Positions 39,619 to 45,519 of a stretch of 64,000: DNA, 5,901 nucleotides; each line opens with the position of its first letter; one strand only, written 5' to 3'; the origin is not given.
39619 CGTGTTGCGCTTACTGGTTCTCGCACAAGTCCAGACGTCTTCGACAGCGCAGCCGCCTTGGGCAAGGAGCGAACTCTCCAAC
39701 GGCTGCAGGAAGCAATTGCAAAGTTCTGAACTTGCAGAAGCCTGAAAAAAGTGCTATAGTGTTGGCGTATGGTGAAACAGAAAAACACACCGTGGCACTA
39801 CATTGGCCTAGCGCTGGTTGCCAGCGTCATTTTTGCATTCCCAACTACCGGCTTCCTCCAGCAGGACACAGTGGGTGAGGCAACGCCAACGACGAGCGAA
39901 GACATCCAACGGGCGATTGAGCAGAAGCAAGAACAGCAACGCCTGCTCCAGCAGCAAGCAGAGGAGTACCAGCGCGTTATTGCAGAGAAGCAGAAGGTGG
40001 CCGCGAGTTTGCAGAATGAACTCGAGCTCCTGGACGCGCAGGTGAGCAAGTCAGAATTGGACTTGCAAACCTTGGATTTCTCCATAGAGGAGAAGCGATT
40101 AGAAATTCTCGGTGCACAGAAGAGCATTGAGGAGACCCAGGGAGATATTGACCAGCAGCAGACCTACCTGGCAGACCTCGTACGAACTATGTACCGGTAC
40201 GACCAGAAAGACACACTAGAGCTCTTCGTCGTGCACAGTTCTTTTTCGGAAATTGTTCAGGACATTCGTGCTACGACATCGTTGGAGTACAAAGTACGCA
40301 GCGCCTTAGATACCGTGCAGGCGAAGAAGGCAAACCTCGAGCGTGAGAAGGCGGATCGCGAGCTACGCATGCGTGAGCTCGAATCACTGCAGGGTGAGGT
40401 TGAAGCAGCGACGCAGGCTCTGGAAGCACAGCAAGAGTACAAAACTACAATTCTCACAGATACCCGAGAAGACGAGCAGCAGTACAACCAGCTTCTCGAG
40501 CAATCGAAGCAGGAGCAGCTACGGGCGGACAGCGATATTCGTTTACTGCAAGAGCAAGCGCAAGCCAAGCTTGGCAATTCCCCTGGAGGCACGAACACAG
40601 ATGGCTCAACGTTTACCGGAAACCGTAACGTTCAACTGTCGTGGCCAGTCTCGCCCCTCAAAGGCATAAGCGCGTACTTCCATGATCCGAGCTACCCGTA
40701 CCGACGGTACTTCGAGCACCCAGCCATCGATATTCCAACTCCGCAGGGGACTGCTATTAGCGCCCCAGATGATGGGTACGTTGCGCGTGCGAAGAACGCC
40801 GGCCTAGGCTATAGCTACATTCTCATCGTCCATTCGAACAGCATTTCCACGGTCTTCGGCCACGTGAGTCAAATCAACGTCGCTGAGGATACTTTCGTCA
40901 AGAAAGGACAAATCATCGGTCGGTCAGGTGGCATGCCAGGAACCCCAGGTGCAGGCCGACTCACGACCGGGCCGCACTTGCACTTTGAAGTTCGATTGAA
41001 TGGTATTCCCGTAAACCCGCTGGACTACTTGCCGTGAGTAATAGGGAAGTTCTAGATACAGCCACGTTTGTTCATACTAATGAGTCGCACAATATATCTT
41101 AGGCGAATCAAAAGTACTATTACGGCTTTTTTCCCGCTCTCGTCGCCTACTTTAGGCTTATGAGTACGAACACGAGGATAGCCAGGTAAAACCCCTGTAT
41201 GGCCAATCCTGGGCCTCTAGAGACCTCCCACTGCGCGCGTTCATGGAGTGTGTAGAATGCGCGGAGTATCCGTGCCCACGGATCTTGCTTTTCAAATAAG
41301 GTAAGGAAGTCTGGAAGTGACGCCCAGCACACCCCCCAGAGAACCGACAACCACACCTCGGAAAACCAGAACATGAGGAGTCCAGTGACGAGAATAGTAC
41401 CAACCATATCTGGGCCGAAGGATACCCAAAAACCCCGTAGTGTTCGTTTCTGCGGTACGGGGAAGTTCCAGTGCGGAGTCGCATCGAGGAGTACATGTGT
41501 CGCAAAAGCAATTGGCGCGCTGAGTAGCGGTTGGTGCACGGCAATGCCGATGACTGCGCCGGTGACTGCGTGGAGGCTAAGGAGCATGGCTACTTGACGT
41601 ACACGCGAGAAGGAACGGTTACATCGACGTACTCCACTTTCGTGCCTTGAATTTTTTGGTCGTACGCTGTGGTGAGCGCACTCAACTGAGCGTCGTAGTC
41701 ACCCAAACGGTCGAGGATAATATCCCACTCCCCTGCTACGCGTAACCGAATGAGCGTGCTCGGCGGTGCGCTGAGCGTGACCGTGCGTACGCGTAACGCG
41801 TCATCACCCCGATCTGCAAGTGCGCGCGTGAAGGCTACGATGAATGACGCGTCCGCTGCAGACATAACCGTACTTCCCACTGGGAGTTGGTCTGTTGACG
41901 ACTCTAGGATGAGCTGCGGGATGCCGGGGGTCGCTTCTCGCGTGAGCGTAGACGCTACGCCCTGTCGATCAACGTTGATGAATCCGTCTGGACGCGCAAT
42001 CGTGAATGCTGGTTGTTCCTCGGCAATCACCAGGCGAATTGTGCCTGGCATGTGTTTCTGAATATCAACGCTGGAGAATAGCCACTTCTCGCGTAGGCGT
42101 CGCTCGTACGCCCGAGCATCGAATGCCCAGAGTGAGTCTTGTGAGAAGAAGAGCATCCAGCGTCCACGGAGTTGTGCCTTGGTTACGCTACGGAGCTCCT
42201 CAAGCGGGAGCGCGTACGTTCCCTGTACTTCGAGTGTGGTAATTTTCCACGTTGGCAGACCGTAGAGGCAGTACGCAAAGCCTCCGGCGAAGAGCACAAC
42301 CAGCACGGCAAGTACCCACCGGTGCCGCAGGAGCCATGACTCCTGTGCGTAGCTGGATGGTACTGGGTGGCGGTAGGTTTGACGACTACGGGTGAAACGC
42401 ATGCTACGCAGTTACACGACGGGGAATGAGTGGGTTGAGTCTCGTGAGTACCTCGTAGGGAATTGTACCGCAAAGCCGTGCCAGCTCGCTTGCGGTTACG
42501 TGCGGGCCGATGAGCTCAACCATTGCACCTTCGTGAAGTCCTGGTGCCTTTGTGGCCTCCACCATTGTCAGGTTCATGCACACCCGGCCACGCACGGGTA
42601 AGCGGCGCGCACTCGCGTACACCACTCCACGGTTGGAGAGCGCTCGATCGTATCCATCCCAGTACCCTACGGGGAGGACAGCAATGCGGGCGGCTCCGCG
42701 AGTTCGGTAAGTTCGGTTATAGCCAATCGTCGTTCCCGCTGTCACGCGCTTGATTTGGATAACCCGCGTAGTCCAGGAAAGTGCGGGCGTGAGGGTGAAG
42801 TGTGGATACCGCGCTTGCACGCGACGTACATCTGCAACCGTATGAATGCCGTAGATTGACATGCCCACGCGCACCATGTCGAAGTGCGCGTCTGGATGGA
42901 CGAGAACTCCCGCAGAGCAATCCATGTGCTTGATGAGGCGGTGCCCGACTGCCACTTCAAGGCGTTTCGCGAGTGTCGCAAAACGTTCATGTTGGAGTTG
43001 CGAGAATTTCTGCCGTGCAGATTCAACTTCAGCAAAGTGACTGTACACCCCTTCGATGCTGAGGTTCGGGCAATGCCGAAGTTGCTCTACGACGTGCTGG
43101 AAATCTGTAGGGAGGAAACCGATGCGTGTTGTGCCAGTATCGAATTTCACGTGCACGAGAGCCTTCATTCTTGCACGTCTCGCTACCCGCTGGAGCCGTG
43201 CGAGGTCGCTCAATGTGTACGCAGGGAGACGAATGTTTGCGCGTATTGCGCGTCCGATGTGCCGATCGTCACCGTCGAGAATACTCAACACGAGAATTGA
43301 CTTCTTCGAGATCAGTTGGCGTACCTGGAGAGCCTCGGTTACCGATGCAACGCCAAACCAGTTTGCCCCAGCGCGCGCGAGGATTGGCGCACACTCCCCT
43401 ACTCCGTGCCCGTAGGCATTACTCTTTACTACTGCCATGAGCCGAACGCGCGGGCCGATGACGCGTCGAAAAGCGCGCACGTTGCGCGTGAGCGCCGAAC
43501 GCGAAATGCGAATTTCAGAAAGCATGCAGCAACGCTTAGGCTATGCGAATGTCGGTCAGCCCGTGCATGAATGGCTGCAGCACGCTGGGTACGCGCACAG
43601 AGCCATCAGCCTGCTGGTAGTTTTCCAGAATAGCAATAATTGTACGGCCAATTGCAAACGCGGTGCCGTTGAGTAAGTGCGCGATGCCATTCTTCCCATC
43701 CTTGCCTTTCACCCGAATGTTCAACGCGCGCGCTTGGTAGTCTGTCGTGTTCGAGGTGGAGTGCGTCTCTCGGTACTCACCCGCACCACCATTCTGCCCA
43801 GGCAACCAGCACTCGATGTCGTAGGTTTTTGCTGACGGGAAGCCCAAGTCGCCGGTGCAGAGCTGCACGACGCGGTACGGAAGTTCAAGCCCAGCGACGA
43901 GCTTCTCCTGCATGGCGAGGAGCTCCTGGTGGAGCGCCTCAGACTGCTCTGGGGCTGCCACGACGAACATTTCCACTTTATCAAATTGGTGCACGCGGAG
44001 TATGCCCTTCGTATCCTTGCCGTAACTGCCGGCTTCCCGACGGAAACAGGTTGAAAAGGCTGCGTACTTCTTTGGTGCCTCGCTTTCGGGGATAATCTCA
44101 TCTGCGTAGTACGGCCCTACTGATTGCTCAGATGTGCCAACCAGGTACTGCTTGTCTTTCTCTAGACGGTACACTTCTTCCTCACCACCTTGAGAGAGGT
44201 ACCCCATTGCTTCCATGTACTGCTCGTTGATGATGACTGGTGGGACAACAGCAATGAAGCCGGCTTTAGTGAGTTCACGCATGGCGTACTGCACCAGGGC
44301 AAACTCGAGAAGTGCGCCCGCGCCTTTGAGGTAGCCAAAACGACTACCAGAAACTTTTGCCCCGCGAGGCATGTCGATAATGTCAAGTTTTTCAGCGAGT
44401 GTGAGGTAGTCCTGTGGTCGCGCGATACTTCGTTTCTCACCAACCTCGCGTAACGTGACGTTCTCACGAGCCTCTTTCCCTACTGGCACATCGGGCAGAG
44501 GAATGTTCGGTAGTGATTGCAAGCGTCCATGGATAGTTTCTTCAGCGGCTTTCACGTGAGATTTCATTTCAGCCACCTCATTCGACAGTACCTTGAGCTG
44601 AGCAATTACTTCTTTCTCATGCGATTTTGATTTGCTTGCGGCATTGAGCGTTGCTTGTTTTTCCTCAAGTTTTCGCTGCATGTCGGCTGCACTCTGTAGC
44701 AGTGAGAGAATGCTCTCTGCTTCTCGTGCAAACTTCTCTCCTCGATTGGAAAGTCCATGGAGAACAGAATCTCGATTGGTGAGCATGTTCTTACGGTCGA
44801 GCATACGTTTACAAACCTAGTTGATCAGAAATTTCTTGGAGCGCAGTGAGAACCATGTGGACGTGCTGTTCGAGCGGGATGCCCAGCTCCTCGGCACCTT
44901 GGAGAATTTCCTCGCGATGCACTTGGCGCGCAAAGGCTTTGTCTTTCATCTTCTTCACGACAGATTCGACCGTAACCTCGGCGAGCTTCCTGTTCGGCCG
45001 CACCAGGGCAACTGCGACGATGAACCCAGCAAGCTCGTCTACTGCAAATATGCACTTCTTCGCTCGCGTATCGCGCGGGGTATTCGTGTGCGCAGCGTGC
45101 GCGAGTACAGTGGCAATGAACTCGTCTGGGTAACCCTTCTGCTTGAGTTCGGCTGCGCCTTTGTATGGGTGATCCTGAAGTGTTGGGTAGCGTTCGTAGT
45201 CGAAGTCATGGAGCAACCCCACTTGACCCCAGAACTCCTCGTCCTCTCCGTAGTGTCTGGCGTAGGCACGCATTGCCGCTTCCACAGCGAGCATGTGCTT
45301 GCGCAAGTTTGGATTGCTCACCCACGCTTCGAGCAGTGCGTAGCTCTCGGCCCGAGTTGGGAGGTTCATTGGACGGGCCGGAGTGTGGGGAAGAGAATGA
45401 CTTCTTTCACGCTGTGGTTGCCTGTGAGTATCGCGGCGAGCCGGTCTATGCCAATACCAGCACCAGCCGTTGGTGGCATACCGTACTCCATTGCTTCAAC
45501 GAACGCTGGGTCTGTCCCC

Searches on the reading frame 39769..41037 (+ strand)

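Call 53: search_protein_families(library=pfam, proteins=[window:39769-41037:+], max_evalue=0.0001)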
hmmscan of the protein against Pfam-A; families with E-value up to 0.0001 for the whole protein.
window:39769-41037:+ (422 aa): 1 family
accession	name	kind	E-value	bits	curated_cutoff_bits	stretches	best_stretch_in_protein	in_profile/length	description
PF01551.29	Peptidase_M23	-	3.8e-23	81.9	28.7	1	317-417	3-96/96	Peptidase family M23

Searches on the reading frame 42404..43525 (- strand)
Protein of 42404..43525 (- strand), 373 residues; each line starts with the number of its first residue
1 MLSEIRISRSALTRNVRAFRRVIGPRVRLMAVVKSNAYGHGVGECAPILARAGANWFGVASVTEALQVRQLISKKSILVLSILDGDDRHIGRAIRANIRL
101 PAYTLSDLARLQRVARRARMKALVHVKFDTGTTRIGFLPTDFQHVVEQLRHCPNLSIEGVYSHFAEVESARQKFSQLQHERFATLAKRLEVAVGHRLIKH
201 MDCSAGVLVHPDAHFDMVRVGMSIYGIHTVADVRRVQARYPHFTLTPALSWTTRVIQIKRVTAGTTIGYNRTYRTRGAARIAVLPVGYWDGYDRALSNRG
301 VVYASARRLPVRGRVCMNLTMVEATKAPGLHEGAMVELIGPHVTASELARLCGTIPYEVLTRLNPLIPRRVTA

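Call 53: search_protein_families(library=pfam, proteins=[window:42404-43525:-], max_evalue=0.0001)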
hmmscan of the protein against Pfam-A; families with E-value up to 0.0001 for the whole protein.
window:42404-43525:- (373 aa): 2 families
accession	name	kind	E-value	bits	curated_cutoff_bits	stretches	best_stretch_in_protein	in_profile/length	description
PF01168.26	Ala_racemase_N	-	2e-59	201.4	24.1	1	7-227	1-218/220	Alanine racemase, N-terminal domain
PF00842.27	Ala_racemase_C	-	3.3e-39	133.8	25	1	248-370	1-126/127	Alanine racemase, C-terminal domain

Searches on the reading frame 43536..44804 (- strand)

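Call 53: search_protein_families(library=pfam, proteins=[window:43536-44804:-], max_evalue=0.0001)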
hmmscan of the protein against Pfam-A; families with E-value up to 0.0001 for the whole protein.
window:43536-44804:- (422 aa): 2 families
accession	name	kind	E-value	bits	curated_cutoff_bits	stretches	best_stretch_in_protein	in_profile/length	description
PF00587.30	tRNA-synt_2b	-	1.9e-29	103.5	29.3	1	215-396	7-179/179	tRNA synthetase class II core domain (G, H, P, S and T)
PF02403.27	Seryl_tRNA_N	-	3.4e-10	40.5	28.2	1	1-102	1-108/108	Seryl-tRNA synthetase N-terminal domain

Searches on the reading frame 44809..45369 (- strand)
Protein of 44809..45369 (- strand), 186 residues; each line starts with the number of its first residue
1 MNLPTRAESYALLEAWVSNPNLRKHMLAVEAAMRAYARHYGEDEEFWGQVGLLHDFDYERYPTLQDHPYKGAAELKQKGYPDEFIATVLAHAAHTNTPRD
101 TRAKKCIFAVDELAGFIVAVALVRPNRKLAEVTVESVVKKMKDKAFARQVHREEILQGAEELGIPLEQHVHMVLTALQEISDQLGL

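Call 53: search_protein_families(library=pfam, proteins=[window:44809-45369:-], max_evalue=0.0001)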
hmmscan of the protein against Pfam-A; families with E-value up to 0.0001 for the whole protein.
window:44809-45369:- (186 aa): 1 family
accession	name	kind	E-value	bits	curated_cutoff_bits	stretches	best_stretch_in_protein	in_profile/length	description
PF01966.28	HD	-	4.6e-08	33.8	22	1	24-113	3-113/116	HD domain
